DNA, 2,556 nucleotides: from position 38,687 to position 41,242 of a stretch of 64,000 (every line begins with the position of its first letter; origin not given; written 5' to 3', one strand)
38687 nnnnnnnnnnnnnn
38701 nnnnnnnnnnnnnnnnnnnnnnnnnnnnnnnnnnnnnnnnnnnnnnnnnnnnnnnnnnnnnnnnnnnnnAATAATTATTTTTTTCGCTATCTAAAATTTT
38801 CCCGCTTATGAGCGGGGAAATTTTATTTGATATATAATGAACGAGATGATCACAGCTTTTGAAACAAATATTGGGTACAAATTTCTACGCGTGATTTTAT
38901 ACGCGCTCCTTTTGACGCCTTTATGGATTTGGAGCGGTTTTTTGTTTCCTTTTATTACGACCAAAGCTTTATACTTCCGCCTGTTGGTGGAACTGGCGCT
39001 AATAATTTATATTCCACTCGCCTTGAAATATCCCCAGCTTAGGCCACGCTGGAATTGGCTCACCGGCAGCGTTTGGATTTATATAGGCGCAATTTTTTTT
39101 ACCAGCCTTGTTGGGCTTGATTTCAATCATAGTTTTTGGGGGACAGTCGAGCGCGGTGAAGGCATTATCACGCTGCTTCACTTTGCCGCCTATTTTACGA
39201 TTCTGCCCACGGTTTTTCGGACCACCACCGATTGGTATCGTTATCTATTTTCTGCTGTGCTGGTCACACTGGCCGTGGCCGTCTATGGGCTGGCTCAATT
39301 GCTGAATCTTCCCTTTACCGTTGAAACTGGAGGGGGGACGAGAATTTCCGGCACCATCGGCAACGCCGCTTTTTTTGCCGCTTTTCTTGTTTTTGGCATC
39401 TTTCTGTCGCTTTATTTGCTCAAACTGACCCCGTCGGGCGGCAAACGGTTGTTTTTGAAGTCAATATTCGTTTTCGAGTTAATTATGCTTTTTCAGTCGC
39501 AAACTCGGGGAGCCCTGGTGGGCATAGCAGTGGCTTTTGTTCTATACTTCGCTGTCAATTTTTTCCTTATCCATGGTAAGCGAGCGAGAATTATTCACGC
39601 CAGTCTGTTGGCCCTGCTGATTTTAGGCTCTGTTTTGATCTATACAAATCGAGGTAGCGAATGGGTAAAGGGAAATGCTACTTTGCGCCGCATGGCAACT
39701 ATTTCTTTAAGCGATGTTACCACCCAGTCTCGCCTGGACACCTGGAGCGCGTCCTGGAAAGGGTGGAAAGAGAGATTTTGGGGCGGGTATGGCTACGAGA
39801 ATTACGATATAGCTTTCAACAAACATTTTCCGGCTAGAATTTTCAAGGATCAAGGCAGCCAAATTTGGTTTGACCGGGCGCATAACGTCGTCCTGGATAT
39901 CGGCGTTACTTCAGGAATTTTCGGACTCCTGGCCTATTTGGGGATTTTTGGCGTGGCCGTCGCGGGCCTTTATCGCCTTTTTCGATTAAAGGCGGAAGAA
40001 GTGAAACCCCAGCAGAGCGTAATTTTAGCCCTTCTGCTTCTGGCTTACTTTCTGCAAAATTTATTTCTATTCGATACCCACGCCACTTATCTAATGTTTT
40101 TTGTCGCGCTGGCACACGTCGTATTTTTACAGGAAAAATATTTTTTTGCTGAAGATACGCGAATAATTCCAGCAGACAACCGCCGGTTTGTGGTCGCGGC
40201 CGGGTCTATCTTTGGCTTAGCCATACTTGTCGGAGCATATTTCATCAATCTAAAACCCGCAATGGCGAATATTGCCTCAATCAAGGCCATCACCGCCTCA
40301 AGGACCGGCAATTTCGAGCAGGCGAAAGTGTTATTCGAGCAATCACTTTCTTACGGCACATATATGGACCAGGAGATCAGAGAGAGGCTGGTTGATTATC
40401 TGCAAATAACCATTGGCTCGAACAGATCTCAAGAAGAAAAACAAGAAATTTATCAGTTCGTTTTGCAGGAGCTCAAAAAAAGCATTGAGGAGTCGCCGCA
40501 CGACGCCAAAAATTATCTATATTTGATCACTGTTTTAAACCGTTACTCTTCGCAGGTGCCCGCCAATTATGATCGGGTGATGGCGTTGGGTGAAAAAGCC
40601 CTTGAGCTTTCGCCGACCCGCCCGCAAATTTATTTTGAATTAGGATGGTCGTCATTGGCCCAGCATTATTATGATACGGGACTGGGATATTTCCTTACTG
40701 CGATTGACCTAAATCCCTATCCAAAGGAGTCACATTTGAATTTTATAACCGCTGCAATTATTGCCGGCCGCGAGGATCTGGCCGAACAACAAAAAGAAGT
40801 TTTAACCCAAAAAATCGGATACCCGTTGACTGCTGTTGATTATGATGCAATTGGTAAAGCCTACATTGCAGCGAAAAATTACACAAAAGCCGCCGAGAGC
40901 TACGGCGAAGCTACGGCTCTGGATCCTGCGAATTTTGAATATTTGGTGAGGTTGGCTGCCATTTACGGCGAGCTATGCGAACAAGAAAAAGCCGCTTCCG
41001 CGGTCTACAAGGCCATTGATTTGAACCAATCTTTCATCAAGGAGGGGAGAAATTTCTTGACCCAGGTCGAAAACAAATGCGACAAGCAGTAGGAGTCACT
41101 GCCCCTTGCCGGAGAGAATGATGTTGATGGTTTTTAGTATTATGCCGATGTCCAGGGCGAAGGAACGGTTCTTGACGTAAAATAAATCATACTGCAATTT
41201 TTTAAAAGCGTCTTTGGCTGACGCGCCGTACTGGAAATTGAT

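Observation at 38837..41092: Wzy_C (O-antigen-ligase family) + TPR membrane protein positioned between the glycan locus and type IV pilus genes: candidate O-oligosaccharyltransferase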

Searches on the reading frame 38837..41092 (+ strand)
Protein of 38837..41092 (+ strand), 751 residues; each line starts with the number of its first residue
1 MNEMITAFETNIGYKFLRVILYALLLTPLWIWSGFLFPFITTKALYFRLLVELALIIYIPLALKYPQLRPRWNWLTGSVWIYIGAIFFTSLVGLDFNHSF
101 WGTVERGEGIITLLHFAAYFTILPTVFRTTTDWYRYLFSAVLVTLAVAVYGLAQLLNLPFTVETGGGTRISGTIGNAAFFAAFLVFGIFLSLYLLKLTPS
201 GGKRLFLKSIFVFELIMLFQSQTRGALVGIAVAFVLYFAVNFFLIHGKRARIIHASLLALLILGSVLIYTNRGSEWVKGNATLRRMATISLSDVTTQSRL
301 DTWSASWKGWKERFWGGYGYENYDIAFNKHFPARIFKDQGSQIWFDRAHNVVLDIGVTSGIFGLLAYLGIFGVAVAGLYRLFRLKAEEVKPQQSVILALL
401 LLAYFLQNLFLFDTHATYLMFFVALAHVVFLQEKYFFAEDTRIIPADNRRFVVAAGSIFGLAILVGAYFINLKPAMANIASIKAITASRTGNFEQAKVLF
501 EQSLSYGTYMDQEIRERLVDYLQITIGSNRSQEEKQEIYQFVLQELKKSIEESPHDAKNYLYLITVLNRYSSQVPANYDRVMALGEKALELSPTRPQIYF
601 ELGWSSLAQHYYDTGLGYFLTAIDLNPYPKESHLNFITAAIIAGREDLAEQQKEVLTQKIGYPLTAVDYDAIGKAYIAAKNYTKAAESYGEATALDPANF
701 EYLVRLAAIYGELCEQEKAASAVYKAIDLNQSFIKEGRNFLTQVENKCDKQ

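Call 5: search_protein_families(library=pfam, proteins=[window:38837-41092:+], max_evalue=0.01)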
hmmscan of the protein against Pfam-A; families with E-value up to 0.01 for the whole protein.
window:38837-41092:+ (751 aa): 13 families
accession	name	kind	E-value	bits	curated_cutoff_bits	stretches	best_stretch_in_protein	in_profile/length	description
PF04932.20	Wzy_C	-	7.1e-18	65.3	31.7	1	211-368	3-149/149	O-Antigen ligase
PF07719.23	TPR_2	-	6e-12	45.1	27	1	669-699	4-34/34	Tetratricopeptide repeat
PF13414.12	TPR_11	-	7.8e-10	38.7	26.8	1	673-712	1-40/42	TPR repeat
PF13428.12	TPR_14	-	1.1e-06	29.1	23.5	0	669-708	4-43/44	Tetratricopeptide repeat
PF00515.34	TPR_1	-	1.1e-06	28.6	27.8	0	672-699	7-34/34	Tetratricopeptide repeat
PF13181.12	TPR_8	-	2.1e-06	27.9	25.7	0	669-699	4-34/34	Tetratricopeptide repeat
PF13424.12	TPR_12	-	6.7e-05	23.4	30.1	0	653-696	30-75/77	Tetratricopeptide repeat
PF14559.12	TPR_19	-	7.9e-05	23.4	25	0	677-725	2-49/68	Tetratricopeptide repeat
PF13432.12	TPR_16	-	0.00027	21.8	32.7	0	672-727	3-57/65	Tetratricopeptide repeat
PF23914.1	TPR_CcmH_CycH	-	0.0015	18.8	42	0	672-710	56-94/158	Cytochrome c-type biogenesis protein H TPR domain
PF13431.12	TPR_17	-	0.002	18.7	24.4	0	586-609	3-26/34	Tetratricopeptide repeat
PF14552.11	Tautomerase_2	-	0.0023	18.4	28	1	509-556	20-66/82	Tautomerase enzyme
PF25068.1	ARM_TT21_4th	-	0.0084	16.8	30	0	672-731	5-63/153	Tetratricopeptide repeat protein 21 forth ARM domain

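Call 6: search_protein_families(library=ncbifam, proteins=[window:38837-41092:+], max_evalue=0.01)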
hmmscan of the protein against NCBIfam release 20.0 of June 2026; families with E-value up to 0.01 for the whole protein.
window:38837-41092:+ (751 aa): 7 families
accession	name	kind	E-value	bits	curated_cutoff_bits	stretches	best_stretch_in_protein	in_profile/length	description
TIGR02917.1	PEP_TPR_lipo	equivalog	2.3e-11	42.3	312.2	1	669-734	604-669/899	XrtA/PEP-CTERM system TPR-repeat protein PrsT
NF040959.1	MamA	equivalog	3.2e-11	43.1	200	2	672-736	111-175/204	magnetosome protein MamA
TIGR00947.1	2A73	equivalog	2.7e-08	33.3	366.4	1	38-398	34-385/425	IctB family putative bicarbonate transporter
TIGR02521.1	type_IV_pilW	equivalog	1.2e-06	28.3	154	0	543-652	51-157/234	type IV pilus biogenesis/stability protein PilW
TIGR02552.1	LcrH_SycD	equivalog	0.00066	19.4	104.8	1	671-731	57-117/136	SycD/LcrH family type III secretion system chaperone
TIGR00990.1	3a0801s09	subfamily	0.0012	17.5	757.25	0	490-632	307-435/615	mitochondrial import receptor subunit TOM70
NF033920.0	C39_PA2778_fam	equivalog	0.0014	18.1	150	0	662-730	186-254/255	PA2778 family cysteine peptidase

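Call 12: find_homologous_proteins(query=window:38837-41092:+)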
Query window:38837-41092:+ (751 aa): 371 proteins with E <= 0.001 among 8000 candidates; the best 120 are listed.
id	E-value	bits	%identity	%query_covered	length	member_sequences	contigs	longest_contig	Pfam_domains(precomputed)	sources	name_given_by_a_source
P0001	0.0e+0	1669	99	100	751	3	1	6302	PF13414.13,PF00515.35,PF13428.13,PF13181.13,PF07719.24,PF04932.21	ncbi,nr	ncbi:MAG: O-antigen ligase family protein [Candidatus Doudnabacteria bacterium]|nr:O-antigen ligase 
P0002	0.0e+0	1279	76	99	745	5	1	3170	PF14559.13,PF13414.13,PF00515.35,PF13176.13,PF13432.13,PF13428.13,PF13181.13,PF07719.24,PF04932.21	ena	-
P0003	5.2e-282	956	78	71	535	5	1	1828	PF13414.13,PF00515.35,PF13428.13,PF13181.13,PF07719.24,PF04932.21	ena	-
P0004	9.1e-266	902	56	99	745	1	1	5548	PF14559.13,PF13431.13,PF23914.2,PF13414.13,PF00515.35,PF13432.13,PF13428.13,PF13181.13,PF07719.24,PF04932.21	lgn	-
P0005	3.9e-262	890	56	98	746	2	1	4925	PF14559.13,PF13431.13,PF23914.2,PF13414.13,PF00515.35,PF13432.13,PF13428.13,PF13181.13,PF07719.24,PF04932.21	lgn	-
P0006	1.9e-254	865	54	99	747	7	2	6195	PF14559.13,PF13431.13,PF23914.2,PF13414.13,PF00515.35,PF13424.13,PF13432.13,PF13428.13,PF13181.13,PF07719.24,PF04932.21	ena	-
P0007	6.5e-253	860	55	99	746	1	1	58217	PF14559.13,PF13431.13,PF23914.2,PF13414.13,PF00515.35,PF13424.13,PF13432.13,PF13428.13,PF13181.13,PF07719.24,PF04932.21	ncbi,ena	-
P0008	2.4e-250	851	54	99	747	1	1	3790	PF14559.13,PF13431.13,PF13414.13,PF00515.35,PF13424.13,PF13432.13,PF13428.13,PF13181.13,PF07719.24,PF04932.21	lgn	-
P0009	4.0e-246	837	53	98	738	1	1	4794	PF14559.13,PF13431.13,PF13414.13,PF00515.35,PF13432.13,PF13428.13,PF13181.13,PF07719.24,PF04932.21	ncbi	-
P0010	1.7e-244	832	53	99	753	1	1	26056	PF14559.13,PF13431.13,PF23914.2,PF13414.13,PF00515.35,PF13424.13,PF13432.13,PF13428.13,PF13181.13,PF07719.24,PF04932.21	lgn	-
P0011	5.5e-241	820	53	98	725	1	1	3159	PF13431.13,PF23914.2,PF13414.13,PF13428.13,PF14559.13,PF00515.35,PF12895.14,PF13424.13,PF21033.5,PF13432.13,PF13181.13,PF07719.24,PF04932.21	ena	-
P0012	8.2e-241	820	52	99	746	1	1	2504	PF14559.13,PF13431.13,PF23914.2,PF13414.13,PF00515.35,PF13424.13,PF13432.13,PF13428.13,PF13181.13,PF07719.24,PF04932.21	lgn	-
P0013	1.8e-240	818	51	99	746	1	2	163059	PF14559.13,PF13431.13,PF13414.13,PF00515.35,PF13432.13,PF13428.13,PF13181.13,PF07719.24,PF04932.21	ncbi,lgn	-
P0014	2.4e-240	818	51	99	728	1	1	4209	PF14559.13,PF13431.13,PF23914.2,PF13414.13,PF13371.13,PF00515.35,PF13432.13,PF13428.13,PF13181.13,PF07719.24,PF04932.21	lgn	-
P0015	1.7e-237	809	52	99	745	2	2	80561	PF13431.13,PF13414.13,PF00515.35,PF13428.13,PF13181.13,PF07719.24,PF04932.21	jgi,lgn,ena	jgi:O-antigen ligase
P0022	1.1e-220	753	46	100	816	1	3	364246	PF14559.13,PF13431.13,PF13414.13,PF00515.35,PF13432.13,PF13428.13,PF13181.13,PF07719.24,PF04932.21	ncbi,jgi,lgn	jgi:O-antigen ligase/Tfp pilus assembly protein PilF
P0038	1.1e-196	674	45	99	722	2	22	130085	PF07719.24,PF04932.21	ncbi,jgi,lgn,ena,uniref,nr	ncbi:MAG: hypothetical protein A3C85_03270 [Candidatus Doudnabacteria bacterium RIFCSPHIGHO2_02_FULL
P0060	6.3e-154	532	37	94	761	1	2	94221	PF14559.13,PF13431.13,PF13414.13,PF13371.13,PF00515.35,PF13424.13,PF21033.5,PF13428.13,PF13181.13,PF07719.24,PF04932.21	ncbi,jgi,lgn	-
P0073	9.9e-146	505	37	98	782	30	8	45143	PF14559.13,PF13431.13,PF13414.13,PF11846.15,PF00515.35,PF13424.13,PF13181.13,PF07719.24,PF04932.21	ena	-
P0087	2.6e-141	491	37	98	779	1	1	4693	PF14559.13,PF13431.13,PF13414.13,PF11846.15,PF00515.35,PF13424.13,PF13428.13,PF13181.13,PF07719.24,PF04932.21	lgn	-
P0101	4.3e-134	467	35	94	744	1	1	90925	PF13414.13,PF00515.35,PF13428.13,PF13181.13,PF07719.24,PF04932.21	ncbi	-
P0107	1.4e-132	462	38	93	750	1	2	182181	PF00515.35,PF13424.13,PF13428.13,PF13181.13,PF07719.24,PF04932.21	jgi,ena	-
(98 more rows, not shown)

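Call 25: find_encoding_contigs(protein=P0022, flank=10000, max_places=1)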
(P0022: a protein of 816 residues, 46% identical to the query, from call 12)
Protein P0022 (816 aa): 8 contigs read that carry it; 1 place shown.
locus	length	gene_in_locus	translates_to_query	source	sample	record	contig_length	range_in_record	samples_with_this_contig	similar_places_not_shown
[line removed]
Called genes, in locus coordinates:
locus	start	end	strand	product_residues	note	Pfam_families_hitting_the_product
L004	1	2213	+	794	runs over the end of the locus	PF09586:YfhO (weak)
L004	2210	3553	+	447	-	PF01943:Polysacc_synt, PF13440:Polysacc_synt_3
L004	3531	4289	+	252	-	PF01209:Ubie_methyltran, PF02353:CMAS, PF03141:Methyltransf_29, PF13489:Methyltransf_23, PF08003:Methyltransf_9, PF05175:MTS, PF07021:MetW, PF13847:Methyltransf_31, +5 more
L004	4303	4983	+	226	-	PF08241:Methyltransf_11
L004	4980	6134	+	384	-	PF13579:Glyco_trans_4_4, PF13439:Glyco_transf_4, PF00534:Glycos_transf_1, PF13692:Glyco_trans_1_4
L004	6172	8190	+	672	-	-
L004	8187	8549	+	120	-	PF00892:EamA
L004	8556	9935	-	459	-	PF13727:CoA_binding_3 (weak), PF02397:Bac_transf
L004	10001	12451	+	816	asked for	PF04932:Wzy_C, PF00515:TPR_1 (faint), PF07719:TPR_2 (faint), PF13431:TPR_17 (faint), PF13181:TPR_8 (faint), PF13414:TPR_11 (faint), PF13428:TPR_14 (faint), PF13432:TPR_16 (faint), +1 more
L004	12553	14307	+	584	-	PF05157:MshEN, PF00437:T2SSE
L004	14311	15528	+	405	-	PF28597:T2SSF_N, PF00482:T2SSF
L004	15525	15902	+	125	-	-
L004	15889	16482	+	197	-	-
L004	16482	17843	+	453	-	-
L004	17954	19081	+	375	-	PF11104:PilM_2, PF06723:MreB_Mbl (faint), PF25216:Volactin (weak), PF14450:FtsA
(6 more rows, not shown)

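Call 27: find_encoding_contigs(protein=P0060, flank=8000, max_places=1)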
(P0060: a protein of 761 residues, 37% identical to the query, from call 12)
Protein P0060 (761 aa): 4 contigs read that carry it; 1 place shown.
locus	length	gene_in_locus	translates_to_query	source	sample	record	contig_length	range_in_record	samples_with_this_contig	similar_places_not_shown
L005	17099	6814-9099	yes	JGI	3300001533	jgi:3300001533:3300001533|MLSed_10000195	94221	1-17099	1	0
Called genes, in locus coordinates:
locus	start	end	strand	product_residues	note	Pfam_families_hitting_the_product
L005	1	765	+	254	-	?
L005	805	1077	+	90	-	-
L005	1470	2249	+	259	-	-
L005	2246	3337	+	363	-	PF13439:Glyco_transf_4 (weak), PF00534:Glycos_transf_1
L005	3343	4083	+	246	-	PF13489:Methyltransf_23 (weak), PF13847:Methyltransf_31 (weak), PF08241:Methyltransf_11 (weak), PF08242:Methyltransf_12, PF13649:Methyltransf_25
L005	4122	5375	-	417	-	PF01943:Polysacc_synt, PF13440:Polysacc_synt_3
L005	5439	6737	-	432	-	PF02397:Bac_transf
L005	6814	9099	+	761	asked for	PF04932:Wzy_C, PF13414:TPR_11 (faint), PF13424:TPR_12 (faint), PF13428:TPR_14 (faint), PF00515:TPR_1 (weak), PF07719:TPR_2 (weak), PF13181:TPR_8 (weak), PF14559:TPR_19 (weak), +3 more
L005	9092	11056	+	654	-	PF01833:TIG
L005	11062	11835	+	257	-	PF01565:FAD_binding_4, PF02873:MurB_C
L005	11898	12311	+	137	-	PF02482:Ribosomal_S30AE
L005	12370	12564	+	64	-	-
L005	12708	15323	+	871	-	PF07517:SecA_DEAD, PF01043:SecA_PP_bind, PF21090:P-loop_SecA, PF07516:SecA_SW, PF02810:SEC-C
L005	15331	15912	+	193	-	PF13328:HD_4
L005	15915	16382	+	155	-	-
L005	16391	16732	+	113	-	-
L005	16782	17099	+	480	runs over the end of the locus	PF07549:Sec_GG (weak), PF21760:SecD_1st, PF22599:SecDF_P1_head, PF03176:MMPL, PF02355:SecD_SecF_C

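Call 28: find_encoding_contigs(protein=P0101, flank=8000, max_places=1)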
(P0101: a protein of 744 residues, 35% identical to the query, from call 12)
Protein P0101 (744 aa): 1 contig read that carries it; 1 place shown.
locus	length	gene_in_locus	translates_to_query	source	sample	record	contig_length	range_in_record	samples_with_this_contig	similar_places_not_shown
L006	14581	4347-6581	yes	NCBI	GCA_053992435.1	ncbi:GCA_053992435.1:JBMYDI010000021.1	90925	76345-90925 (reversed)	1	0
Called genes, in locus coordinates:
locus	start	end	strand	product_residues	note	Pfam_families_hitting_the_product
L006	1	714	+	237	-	?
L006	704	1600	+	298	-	PF00535:Glycos_transf_2, PF10111:Glyco_tranf_2_2, PF13641:Glyco_tranf_2_3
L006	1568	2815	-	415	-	PF01943:Polysacc_synt, PF13440:Polysacc_synt_3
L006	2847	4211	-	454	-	PF13727:CoA_binding_3 (weak), PF02397:Bac_transf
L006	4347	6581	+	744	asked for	PF04932:Wzy_C, PF07719:TPR_2 (faint), PF13181:TPR_8 (faint), PF13428:TPR_14 (faint), PF00515:TPR_1 (faint), PF13414:TPR_11 (faint)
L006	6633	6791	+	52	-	-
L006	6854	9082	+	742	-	PF00082:Peptidase_S8, PF13517:FG-GAP_3 (faint), PF01839:FG-GAP (faint)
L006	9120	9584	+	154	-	PF04138:GtrA_DPMS_TM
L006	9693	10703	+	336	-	PF04321:RmlD_sub_bind, PF01073:3Beta_HSD, PF01370:Epimerase, PF02719:Polysacc_synt_2 (weak), PF16363:GDP_Man_Dehyd, PF07993:NAD_binding_4 (weak)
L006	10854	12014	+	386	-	PF00438:S-AdoMet_synt_N, PF02772:S-AdoMet_synt_M, PF02773:S-AdoMet_synt_C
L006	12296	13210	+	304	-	PF01073:3Beta_HSD, PF01370:Epimerase, PF02719:Polysacc_synt_2, PF04321:RmlD_sub_bind, PF13460:NAD_binding_10, PF16363:GDP_Man_Dehyd, PF07993:NAD_binding_4 (weak)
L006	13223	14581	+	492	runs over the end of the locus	PF00749:tRNA-synt_1c, PF19269:Anticodon_2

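Call 29: find_encoding_contigs(protein=P0107, flank=8000, max_places=1)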
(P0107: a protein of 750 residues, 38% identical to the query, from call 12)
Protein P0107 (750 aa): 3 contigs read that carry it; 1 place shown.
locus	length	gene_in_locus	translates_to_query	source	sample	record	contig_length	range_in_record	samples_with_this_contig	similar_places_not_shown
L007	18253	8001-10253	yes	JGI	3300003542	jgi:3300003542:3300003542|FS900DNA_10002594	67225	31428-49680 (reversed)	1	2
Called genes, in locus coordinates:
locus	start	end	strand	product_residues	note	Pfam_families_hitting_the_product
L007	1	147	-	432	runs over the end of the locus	PF13660:DUF4147, PF05161:MOFRL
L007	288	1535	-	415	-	PF03952:Enolase_N, PF00113:Enolase_C, PF13378:MR_MLE_C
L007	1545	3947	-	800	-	PF01326:PPDK_N, PF00391:PEP-utilizers, PF02896:PEP-utilizers_C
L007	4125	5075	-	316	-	PF00215:OMPdecase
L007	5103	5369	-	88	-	-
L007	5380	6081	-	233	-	-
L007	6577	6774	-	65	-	-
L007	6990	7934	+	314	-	PF01544:CorA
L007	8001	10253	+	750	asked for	PF04932:Wzy_C, PF13424:TPR_12 (faint), PF00515:TPR_1 (faint), PF07719:TPR_2 (faint), PF13181:TPR_8 (faint), PF13428:TPR_14 (faint)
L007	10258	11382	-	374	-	PF01098:FTSW_RODA_SPOVE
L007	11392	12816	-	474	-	PF21799:MurD-like_N (weak), PF08245:Mur_ligase_M, PF02875:Mur_ligase_C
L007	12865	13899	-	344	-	PF00953:Glycos_transf_4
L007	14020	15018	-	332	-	PF00768:Peptidase_S11, PF13354:Beta-lactamase2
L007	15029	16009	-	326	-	PF01820:Dala_Dala_lig_N, PF02655:ATP-grasp_3, PF02222:ATP-grasp, PF07478:Dala_Dala_lig_C, PF13535:ATP-grasp_4 (faint)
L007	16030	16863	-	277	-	PF01149:Fapy_DNA_glyco, PF05833:NFACT_N (weak), PF06831:H2TH, PF06827:zf-FPG_IleRS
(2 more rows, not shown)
